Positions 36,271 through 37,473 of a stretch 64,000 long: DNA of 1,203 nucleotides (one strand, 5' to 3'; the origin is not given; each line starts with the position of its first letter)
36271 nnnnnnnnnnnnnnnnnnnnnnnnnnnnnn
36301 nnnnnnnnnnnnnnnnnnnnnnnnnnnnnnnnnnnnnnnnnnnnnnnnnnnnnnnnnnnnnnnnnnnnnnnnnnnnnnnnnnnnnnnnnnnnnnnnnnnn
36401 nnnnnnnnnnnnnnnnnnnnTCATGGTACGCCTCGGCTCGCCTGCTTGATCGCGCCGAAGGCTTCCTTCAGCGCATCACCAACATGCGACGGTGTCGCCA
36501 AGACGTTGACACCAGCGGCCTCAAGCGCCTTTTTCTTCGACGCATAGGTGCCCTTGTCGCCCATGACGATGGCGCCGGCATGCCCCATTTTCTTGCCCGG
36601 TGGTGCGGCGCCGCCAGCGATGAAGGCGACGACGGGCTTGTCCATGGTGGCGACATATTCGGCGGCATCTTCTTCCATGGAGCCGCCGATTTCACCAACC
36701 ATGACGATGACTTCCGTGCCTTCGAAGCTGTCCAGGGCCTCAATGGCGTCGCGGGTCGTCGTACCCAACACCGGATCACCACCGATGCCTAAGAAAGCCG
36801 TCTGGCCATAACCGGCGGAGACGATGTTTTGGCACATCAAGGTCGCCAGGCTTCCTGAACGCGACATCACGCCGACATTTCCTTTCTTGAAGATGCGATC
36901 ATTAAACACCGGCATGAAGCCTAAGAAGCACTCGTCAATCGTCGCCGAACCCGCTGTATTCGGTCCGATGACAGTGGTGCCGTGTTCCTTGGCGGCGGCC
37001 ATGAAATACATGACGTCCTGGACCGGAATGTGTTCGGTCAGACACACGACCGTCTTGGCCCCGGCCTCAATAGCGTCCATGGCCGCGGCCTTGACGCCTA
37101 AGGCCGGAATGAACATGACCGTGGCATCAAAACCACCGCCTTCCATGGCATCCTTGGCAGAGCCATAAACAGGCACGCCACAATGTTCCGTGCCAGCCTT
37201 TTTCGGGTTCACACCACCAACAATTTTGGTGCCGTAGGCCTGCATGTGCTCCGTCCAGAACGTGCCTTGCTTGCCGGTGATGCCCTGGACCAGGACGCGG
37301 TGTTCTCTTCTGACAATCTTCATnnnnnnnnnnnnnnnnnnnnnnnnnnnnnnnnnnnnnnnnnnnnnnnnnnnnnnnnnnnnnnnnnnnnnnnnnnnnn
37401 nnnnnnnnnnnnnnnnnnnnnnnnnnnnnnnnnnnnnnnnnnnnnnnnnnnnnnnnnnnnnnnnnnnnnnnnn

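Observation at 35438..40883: IclR-headed operon: acylating aldehyde dehydrogenase + ADP-forming SucCD-like CoA ligase + quinone oxidoreductase; candidate sulfoacetate (or other succinate-analog) to aldehyde route feeding Xsc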

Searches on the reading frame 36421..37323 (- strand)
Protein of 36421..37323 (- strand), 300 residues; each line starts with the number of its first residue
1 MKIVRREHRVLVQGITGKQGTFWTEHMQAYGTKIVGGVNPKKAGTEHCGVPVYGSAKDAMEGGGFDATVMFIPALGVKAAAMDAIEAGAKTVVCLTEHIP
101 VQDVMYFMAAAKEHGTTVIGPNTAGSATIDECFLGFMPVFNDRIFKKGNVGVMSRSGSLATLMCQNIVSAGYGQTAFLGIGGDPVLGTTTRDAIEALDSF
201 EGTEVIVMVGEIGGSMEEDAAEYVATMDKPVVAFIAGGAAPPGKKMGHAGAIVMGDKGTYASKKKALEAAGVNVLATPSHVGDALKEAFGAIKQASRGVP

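Call 4: search_protein_families(library=ncbifam, proteins=[window:36421-37323:-], max_evalue=0.00001)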
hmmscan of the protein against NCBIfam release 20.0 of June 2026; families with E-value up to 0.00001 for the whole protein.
window:36421-37323:- (300 aa): 5 families
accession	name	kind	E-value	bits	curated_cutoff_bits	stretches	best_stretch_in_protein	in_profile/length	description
NF004230.0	PRK05678.1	equivalog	3.7e-99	331.6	336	1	3-289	4-288/291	succinate--CoA ligase subunit alpha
TIGR01019.1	sucCoAalpha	subfamily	7.6e-99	330.7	353.2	1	3-287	2-284/286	succinate--CoA ligase subunit alpha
TIGR02717.1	AcCoA-syn-alpha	equivalog_domain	2.1e-15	56.3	567.15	1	30-274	35-273/447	acetate--CoA ligase alpha subunit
NF045494.1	AcCoALig_Archglob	equivalog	8.5e-12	44.2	1200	1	37-270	258-486/665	acetate--CoA ligase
NF004760.0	PRK06091.1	subfamily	9.9e-12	44.1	433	1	70-238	121-289/555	acyl-CoA synthetase FdrA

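Call 5: search_protein_families(library=pfam, proteins=[window:36421-37323:-], max_evalue=0.00001)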
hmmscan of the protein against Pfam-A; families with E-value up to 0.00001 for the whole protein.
window:36421-37323:- (300 aa): 4 families
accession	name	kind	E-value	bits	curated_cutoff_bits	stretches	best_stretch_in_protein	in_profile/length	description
PF02629.25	CoA_binding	-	3.3e-23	82.7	22.3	1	7-98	3-97/97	CoA binding domain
PF00549.24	Ligase_CoA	-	3.4e-17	63.2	24.5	1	153-272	1-127/128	CoA-ligase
PF13607.11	Succ_CoA_lig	-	5.7e-08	33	27.4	1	147-280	1-130/138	Succinyl-CoA ligase like flavodoxin domain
PF13380.12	CoA_binding_2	-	5.5e-07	30.5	22.8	1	17-125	13-112/116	CoA binding domain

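Call 82: search_solved_structures(query=window:36421-37323:-, max_evalue=1e-40, show_alignments=1)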
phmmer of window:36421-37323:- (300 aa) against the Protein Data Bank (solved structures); distinct sequences matched with E-value up to 1e-40: 20.
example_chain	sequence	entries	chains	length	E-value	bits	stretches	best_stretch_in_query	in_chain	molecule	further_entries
6mel_A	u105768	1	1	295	4.5e-74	252.7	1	3-290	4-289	Succinate--CoA ligase subunit alpha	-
6mgg_A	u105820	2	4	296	2.3e-73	250.4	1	4-290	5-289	Succinate--CoA ligase [ADP-forming] subunit alpha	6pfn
2yv2_A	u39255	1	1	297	2.1e-72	247.3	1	3-288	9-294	Succinyl-CoA synthetase alpha chain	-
2yv1_A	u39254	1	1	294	1.3e-71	244.7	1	7-281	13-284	Succinyl-CoA ligase [ADP-forming] subunit alpha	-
2nu8_A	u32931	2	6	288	2e-71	244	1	5-287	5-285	Succinyl-CoA ligase [ADP-forming] subunit alpha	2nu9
3ufx_A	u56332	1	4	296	6.9e-71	242.3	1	2-290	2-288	succinyl-CoA synthetase alpha subunit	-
2nu7_A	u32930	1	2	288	6.9e-71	242.3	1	5-287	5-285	Succinyl-CoA ligase [ADP-forming] subunit alpha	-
2nua_A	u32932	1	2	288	1e-70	241.7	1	5-287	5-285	Succinyl-CoA ligase [ADP-forming] subunit alpha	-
1oi7_A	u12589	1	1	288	1.1e-70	241.6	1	2-290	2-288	SUCCINYL-COA SYNTHETASE ALPHA CHAIN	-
2nu6_A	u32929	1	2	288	1.1e-70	241.6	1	5-287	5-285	Succinyl-CoA ligase [ADP-forming] subunit alpha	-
1jkj_A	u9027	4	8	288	1.2e-70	241.5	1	5-287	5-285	succinyl-CoA synthetase alpha subunit | SUCCINYL-COA SYNTHETASE, ALPHA SUBUNIT | PROTEIN (SUCCINYL-COA LIGASE)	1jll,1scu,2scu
1cqi_A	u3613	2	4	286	2e-70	240.8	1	5-286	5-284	PROTEIN (SUCCINYL-COA SYNTHETASE ALPHA CHAIN) | SUCCINYL-COA SYNTHETASE ALPHA CHAIN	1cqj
6wcv_A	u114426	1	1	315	6.8e-67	229.2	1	6-290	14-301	Succinate--CoA ligase [ADP/GDP-forming] subunit alpha, mitochondrial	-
8z02_A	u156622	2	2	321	6.9e-67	229.2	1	6-290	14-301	Succinate--CoA ligase [ADP/GDP-forming] subunit alpha, mitochondrial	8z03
9swj_C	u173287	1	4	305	9.4e-67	228.7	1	6-289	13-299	Succinate--CoA ligase [ADP/GDP-forming] subunit alpha, mitochondrial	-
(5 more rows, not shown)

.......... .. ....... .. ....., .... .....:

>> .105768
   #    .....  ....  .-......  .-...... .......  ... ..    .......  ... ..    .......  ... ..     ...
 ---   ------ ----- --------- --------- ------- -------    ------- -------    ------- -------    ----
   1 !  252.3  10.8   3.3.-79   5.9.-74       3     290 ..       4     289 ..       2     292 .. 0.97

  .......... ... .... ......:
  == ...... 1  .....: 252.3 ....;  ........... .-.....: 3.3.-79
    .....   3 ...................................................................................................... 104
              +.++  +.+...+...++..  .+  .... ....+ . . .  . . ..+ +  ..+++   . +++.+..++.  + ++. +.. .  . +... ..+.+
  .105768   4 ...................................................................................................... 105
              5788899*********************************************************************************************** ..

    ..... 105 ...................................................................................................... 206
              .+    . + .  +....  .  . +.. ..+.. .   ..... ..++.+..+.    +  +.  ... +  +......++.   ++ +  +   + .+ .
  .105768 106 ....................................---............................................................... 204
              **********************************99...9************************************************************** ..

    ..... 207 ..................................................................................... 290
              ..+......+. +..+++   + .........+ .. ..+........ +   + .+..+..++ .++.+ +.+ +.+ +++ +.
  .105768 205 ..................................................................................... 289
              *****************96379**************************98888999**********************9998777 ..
